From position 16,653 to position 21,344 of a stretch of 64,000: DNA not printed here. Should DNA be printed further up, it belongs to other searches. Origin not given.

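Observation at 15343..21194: Two-gene candidate antiviral STAND system: nuclease-NTPase-sensor protein (1464 aa) translationally coupled to an unknown 486-aa protein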

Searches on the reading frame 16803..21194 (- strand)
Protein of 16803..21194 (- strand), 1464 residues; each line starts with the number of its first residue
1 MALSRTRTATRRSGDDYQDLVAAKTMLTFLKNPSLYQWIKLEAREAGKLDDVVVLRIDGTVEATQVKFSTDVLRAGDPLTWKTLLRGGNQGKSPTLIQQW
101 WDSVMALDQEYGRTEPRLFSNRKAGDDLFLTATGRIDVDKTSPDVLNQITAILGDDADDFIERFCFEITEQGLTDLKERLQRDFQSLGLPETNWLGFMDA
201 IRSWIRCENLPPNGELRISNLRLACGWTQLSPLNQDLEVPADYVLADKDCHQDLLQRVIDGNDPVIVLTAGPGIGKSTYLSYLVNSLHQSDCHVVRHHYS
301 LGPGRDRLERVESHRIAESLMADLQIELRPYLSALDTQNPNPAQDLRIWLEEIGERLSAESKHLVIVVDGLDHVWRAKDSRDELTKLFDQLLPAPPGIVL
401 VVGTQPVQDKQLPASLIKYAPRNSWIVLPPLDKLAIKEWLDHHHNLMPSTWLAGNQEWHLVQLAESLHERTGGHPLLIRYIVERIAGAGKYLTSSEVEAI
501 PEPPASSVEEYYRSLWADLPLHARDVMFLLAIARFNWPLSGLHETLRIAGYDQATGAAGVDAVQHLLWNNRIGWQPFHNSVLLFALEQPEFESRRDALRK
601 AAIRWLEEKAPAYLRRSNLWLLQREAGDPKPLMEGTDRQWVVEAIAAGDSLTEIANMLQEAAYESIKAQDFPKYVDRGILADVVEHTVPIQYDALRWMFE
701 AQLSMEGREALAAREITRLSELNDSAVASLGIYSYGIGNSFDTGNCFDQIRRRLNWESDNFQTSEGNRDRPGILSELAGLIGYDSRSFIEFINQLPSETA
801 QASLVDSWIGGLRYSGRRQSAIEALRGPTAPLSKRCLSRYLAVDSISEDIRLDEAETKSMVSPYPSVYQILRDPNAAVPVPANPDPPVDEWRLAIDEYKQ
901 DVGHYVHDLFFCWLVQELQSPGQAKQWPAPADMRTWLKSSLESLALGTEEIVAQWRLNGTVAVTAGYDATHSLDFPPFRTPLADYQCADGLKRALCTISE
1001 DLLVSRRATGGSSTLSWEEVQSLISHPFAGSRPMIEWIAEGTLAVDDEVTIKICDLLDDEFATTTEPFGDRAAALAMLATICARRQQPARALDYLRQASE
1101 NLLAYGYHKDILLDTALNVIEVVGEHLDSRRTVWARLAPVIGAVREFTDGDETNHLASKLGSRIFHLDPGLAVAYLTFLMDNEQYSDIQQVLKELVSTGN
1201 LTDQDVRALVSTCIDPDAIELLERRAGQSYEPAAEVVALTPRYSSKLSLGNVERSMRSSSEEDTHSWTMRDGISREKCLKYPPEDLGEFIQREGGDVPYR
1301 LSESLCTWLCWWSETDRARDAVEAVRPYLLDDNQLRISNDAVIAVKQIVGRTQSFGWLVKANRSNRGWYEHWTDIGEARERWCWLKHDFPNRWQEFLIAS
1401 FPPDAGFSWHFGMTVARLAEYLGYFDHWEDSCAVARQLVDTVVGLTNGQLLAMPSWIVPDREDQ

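Call 5: search_protein_families(library=pfam, proteins=[window:16803-21194:-], max_evalue=1)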
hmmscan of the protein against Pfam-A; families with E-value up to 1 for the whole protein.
window:16803-21194:- (1464 aa): 12 families
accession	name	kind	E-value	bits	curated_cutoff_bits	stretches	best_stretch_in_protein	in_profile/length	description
PF13191.12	AAA_16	-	2.9e-10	41.4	32.6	1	252-391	13-159/167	AAA ATPase domain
PF24883.2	NPHP3_N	-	5.1e-09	37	24.8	1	258-392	15-150/164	Nephrocystin 3, N-terminal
PF13401.12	AAA_22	-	6.8e-07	30.1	27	1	262-390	4-110/130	AAA domain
PF05729.18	NACHT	-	3.4e-05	24.2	26.7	1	266-444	3-164/167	NACHT domain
PF13428.12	TPR_14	-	0.011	16.8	23.5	0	1073-1100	2-29/44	Tetratricopeptide repeat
PF13245.12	AAA_19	-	0.011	16.3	25.1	1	262-291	10-39/134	AAA domain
PF01637.24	ATPase_2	-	0.016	15.4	33.2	1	255-390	12-141/225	ATPase domain predominantly from Archaea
PF13424.12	TPR_12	-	0.042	14.5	30.1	1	1070-1101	43-74/77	Tetratricopeptide repeat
PF07693.20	KAP_NTPase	-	0.077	12.7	20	0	349-373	138-162/293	KAP family P-loop domain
PF13604.12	AAA_30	-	0.23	11.6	27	1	253-295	8-50/191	AAA domain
PF03308.22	MeaB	-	0.27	10.7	23.1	1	252-290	20-60/273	Methylmalonyl Co-A mutase-associated GTPase MeaB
PF20720.3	nSTAND3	-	0.32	11.1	27.2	1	264-297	18-51/155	Novel STAND NTPase 3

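Call 6: search_protein_families(library=padloc, proteins=[window:16803-21194:-], max_evalue=1)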
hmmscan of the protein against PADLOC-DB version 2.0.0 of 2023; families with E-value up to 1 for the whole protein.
window:16803-21194:- (1464 aa): 6 families
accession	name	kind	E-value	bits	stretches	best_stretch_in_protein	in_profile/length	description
PDLC02159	Avs1b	-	3.2e-18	62.6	1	243-571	202-514/1924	-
PDLC02005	SAVED3--SAVED_PDDEXK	-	2.3e-15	54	1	7-125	9-123/483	-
PDLC00741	Effector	-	4.7e-13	46.4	1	5-126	7-131/489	Endonuclease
PDLC03848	LmuA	-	1.4e-07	30.2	1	10-205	9-205/373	-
PDLC02007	SAVED3--SAVED_PDDEXK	-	0.00048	17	1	8-130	5-124/485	-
PDLC01173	STAND_TPR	-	0.00097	15.5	1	267-402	126-249/1114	"Predicted ATPase fused to Xre-HTH and TPR repeats domain, associated with cas1-less I-E system in Streptomyces"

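Call 7: search_protein_families(library=ncbifam, proteins=[window:16803-21194:-], max_evalue=1)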
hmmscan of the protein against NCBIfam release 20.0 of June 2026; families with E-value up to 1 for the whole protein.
window:16803-21194:- (1464 aa): 5 families
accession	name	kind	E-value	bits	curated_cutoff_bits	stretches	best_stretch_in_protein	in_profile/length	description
NF041810.1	Avs1b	equivalog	5.9e-16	56.9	1500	1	240-570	199-513/1931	AVAST type 1 anti-phage system protease Avs1b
NF047389.1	ATPase_Sll1717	subfamily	0.047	12.8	75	1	337-388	163-212/454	P-loop ATPase, Sll1717 family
TIGR02928.1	TIGR02928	subfamily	0.079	11.8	181.3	1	254-382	30-148/366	orc1/cdc6 family replication initiation protein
TIGR00750.1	lao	equivalog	0.14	11.2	240.75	1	251-290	20-61/300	methylmalonyl Co-A mutase-associated GTPase MeaB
TIGR01448.2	helicase_RecD2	equivalog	0.14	10.2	500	1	263-292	331-360/713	SF1B family DNA helicase RecD2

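Call 15: find_homologous_proteins(query=window:16803-21194:-)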
Query window:16803-21194:- (1464 aa): 481 proteins with E <= 0.001 among 8000 candidates; the best 120 are listed.
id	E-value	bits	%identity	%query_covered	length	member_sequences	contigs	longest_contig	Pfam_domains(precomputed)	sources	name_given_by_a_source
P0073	0.0e+0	3097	91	100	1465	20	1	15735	PF24883.3,PF05729.19,PF13401.13,PF13191.13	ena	-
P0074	0.0e+0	3003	88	100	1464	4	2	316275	PF24883.3,PF05729.19,PF13401.13,PF13191.13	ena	-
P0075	0.0e+0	2983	88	100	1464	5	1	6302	PF24883.3,PF05729.19,PF13401.13,PF13191.13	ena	-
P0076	0.0e+0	2933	87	100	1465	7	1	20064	PF24883.3,PF05729.19,PF13401.13,PF13191.13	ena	-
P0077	0.0e+0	2928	86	100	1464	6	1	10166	PF24883.3,PF05729.19,PF13401.13,PF13191.13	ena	-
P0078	0.0e+0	2902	86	100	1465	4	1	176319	PF24883.3,PF13401.13,PF13191.13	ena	-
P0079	0.0e+0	2841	83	100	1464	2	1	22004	PF24883.3,PF13401.13,PF13191.13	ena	-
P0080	0.0e+0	2820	83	100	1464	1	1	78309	PF24883.3,PF05729.19,PF13401.13,PF13191.13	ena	-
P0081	0.0e+0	2798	82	100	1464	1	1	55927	PF24883.3,PF05729.19,PF13401.13,PF13191.13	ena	-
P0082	0.0e+0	2781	82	99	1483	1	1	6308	PF24883.3,PF05729.19,PF13401.13,PF13191.13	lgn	-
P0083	0.0e+0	2351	69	100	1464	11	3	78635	PF24883.3,PF13401.13,PF13191.13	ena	-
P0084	0.0e+0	2242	66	100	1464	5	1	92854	PF24883.3,PF13401.13,PF13191.13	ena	-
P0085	0.0e+0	2222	66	100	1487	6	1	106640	PF24883.3,PF13401.13,PF13191.13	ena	-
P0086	0.0e+0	2218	65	100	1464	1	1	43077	PF24883.3,PF05729.19,PF13401.13,PF13191.13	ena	-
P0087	0.0e+0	2203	65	99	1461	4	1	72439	PF24883.3,PF13401.13,PF13191.13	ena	-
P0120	0.0e+0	1287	43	99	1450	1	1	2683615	PF24883.3,PF05729.19,PF13401.13,PF13191.13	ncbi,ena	-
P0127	0.0e+0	1251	42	99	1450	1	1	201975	PF24883.3,PF13401.13,PF14130.13,PF13191.13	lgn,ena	-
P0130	0.0e+0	1237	42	100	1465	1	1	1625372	PF24883.3,PF13401.13,PF14130.13,PF13191.13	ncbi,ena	-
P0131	0.0e+0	1223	42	99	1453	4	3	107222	PF24883.3,PF05729.19,PF13401.13,PF14130.13,PF13191.13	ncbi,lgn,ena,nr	ncbi:MAG: dsDNA nuclease domain-containing protein [Chloroflexota bacterium]|nr:dsDNA nuclease domai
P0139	6.3e-204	698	31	99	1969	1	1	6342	PF24883.3,PF05729.19,PF13401.13,PF13191.13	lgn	-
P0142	2.3e-196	673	29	100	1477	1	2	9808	PF24883.3,PF13401.13,PF14130.13,PF13191.13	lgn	-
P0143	9.6e-194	665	30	100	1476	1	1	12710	PF24883.3,PF05729.19,PF13401.13,PF14130.13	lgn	-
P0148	4.1e-189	649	30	99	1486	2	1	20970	PF24883.3,PF05729.19,PF13401.13,PF01637.25,PF14130.13,PF13191.13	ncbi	-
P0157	2.3e-185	637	29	100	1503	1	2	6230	PF24883.3,PF05729.19,PF13401.13,PF14130.13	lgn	-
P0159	5.2e-185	636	29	98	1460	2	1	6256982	PF24883.3,PF13401.13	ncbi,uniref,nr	ncbi:ATP-binding protein [Paenibacillus sp. SYP-B4298]|uniref:ATP-binding protein n=1 Tax=Paenibacil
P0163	5.4e-184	632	30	99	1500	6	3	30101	PF24883.3,PF13191.13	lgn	-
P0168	8.3e-183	628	29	99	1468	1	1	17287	PF07693.21,PF24883.3,PF05729.19,PF13401.13,PF01637.25,PF14130.13,PF13191.13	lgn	-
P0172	8.2e-182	625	28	100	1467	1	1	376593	PF07693.21,PF24883.3,PF05729.19,PF13401.13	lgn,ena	-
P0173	1.8e-181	624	30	99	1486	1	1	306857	PF24883.3,PF05729.19,PF13401.13,PF13191.13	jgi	jgi:hypothetical protein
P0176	1.3e-179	618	29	100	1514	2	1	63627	PF24883.3,PF13401.13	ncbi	-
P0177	1.4e-179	618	28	100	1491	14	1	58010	PF24883.3,PF13401.13,PF14130.13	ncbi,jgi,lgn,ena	-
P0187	3.7e-175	603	28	99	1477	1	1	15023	PF24883.3,PF05729.19,PF13401.13,PF13191.13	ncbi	ncbi:MAG: ATP-binding protein [Pyrinomonadaceae bacterium]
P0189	7.3e-173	595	27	100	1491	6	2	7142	PF24883.3,PF05729.19,PF13401.13,PF14130.13,PF13191.13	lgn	-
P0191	7.4e-171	589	28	99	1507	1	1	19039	PF24883.3,PF05729.19,PF14130.13,PF13191.13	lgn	-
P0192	1.3e-170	588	30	99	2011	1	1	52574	PF24883.3,PF05729.19,PF13401.13,PF13191.13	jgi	jgi:hypothetical protein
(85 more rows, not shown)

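Call 18: find_encoding_contigs(protein=P0159, flank=8000, max_places=2)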
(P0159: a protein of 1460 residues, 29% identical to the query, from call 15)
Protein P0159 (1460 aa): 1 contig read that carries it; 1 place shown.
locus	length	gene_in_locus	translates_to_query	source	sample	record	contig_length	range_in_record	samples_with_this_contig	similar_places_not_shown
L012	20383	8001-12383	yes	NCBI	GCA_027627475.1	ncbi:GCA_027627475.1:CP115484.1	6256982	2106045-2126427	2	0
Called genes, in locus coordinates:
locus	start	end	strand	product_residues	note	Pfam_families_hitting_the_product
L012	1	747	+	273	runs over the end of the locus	PF12679:ABC2_membrane_2, PF12698:ABC2_membrane_3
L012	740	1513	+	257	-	PF00005:ABC_tran, PF13304:AAA_21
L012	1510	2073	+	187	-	PF00578:AhpC-TSA, PF08534:Redoxin, PF00085:Thioredoxin (weak), PF13905:Thioredoxin_8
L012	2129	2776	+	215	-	PF00072:Response_reg, PF00196:GerE, PF08281:Sigma70_r4_2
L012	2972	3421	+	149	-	PF00583:Acetyltransf_1, PF13673:Acetyltransf_10, PF13508:Acetyltransf_7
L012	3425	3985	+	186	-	PF04892:VanZ-LLP1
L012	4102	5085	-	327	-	PF00749:tRNA-synt_1c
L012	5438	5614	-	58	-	-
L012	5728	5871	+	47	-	-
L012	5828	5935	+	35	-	PF01695:IstB_IS21 (weak)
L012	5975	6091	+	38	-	-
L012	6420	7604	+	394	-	-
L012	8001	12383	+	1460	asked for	PF13401:AAA_22 (weak), PF24883:NPHP3_N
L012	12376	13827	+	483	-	-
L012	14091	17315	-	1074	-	PF00067:p450, PF00258:Flavodoxin_1, PF00667:FAD_binding_1, PF00175:NAD_binding_1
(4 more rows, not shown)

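Call 19: find_encoding_contigs(protein=P0177, flank=8000, max_places=3)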
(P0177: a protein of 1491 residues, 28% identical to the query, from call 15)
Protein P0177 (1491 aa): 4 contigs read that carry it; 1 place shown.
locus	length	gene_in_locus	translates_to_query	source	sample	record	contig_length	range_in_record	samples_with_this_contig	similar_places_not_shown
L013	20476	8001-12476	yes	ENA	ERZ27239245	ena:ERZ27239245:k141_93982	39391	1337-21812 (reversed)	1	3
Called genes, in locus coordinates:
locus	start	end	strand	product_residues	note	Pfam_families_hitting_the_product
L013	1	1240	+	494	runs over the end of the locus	PF00069:Pkinase, PF07714:PK_Tyr_Ser-Thr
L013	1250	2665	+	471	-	PF12161:HsdM_N (weak), PF02384:N6_Mtase, PF01170:UPF0020 (weak), PF07669:Eco57I (weak)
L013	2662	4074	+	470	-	PF01420:Methylase_S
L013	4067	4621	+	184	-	-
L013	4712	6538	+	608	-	PF02463:SMC_N (faint), PF11398:DUF2813, PF13175:AAA_15, PF13476:AAA_23, PF13304:AAA_21 (weak), PF20469:OLD-like_TOPRIM (weak)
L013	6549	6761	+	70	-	PF13619:KTSC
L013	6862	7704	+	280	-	PF04326:SLFN_AlbA_2 (weak)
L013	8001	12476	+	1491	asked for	PF14130:Cap4_nuclease (faint), PF13401:AAA_22, PF24883:NPHP3_N (weak)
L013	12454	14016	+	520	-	-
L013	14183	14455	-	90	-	-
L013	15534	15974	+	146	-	PF12728:HTH_17 (faint)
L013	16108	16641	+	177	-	PF17989:ALP_N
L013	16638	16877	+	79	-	-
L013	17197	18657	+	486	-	PF00772:DnaB, PF13481:AAA_25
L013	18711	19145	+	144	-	PF12728:HTH_17 (faint)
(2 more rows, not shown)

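Call 23: search_protein_families(library=padloc, proteins=[P0139, P0192, P0159, P0177], max_evalue=0.01)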
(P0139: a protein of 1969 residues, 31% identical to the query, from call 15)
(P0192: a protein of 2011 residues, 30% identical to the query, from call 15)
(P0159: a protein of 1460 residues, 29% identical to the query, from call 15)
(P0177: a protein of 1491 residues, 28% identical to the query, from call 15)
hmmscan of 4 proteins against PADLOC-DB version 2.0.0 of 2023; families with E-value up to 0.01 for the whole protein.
P0139 (1969 aa): 8 families
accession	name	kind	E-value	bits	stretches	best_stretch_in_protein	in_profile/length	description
PDLC02159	Avs1b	-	2.2e-18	63.1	1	255-600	202-531/1924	-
PDLC02005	SAVED3--SAVED_PDDEXK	-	1.4e-17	61.4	1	10-133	8-124/483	-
PDLC00741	Effector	-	2e-15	54.3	1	8-132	6-128/489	Endonuclease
PDLC03849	LmuA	-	2.2e-06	25.4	1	18-165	23-163/370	-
PDLC02007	SAVED3--SAVED_PDDEXK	-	3.5e-06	24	1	11-139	4-126/485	-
PDLC03848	LmuA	-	0.00058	18.3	1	17-161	14-134/373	-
PDLC00173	HamA1|HamA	-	0.00069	16.4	1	15-140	15-126/539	DUF1837 domain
PDLC04140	mad8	-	0.0087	13.6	0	271-419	23-235/314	mads_8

P0192 (2011 aa): 4 families
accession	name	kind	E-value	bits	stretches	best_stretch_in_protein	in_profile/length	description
PDLC02159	Avs1b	-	1.1e-14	50.8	1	258-607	204-534/1924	-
PDLC02005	SAVED3--SAVED_PDDEXK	-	9.3e-14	48.8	1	12-135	8-125/483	-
PDLC00741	Effector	-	1.7e-13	48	1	10-134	6-129/489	Endonuclease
PDLC02007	SAVED3--SAVED_PDDEXK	-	1.4e-05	22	1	13-196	4-191/485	-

P0159 (1460 aa): 4 families
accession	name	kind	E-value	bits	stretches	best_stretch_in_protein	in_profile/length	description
PDLC02159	Avs1b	-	9.1e-18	61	1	241-605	194-540/1924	-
PDLC02005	SAVED3--SAVED_PDDEXK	-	1.2e-16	58.4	1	6-126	9-123/483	-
PDLC00741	Effector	-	1.5e-15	54.6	1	5-126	8-128/489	Endonuclease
PDLC02007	SAVED3--SAVED_PDDEXK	-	5.3e-07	26.7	1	6-128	4-121/485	-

P0177 (1491 aa): 5 families
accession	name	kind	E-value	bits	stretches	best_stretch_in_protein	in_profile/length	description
PDLC02159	Avs1b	-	5.9e-16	55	1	255-600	201-529/1924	-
PDLC00741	Effector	-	1.5e-13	48.1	1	8-134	5-129/489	Endonuclease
PDLC02005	SAVED3--SAVED_PDDEXK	-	8.1e-13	45.7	1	9-133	6-123/483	-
PDLC04659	PDC-M46A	-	0.00012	19.4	1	15-105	8-90/330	-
PDLC03849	LmuA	-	0.0025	15.4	1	53-117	51-113/370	-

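Call 29: search_solved_structures(query=P0139, max_evalue=0.01, show_alignments=1)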
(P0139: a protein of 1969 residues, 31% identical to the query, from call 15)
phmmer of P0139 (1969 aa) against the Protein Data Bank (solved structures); distinct sequences matched with E-value up to 0.01: 0.
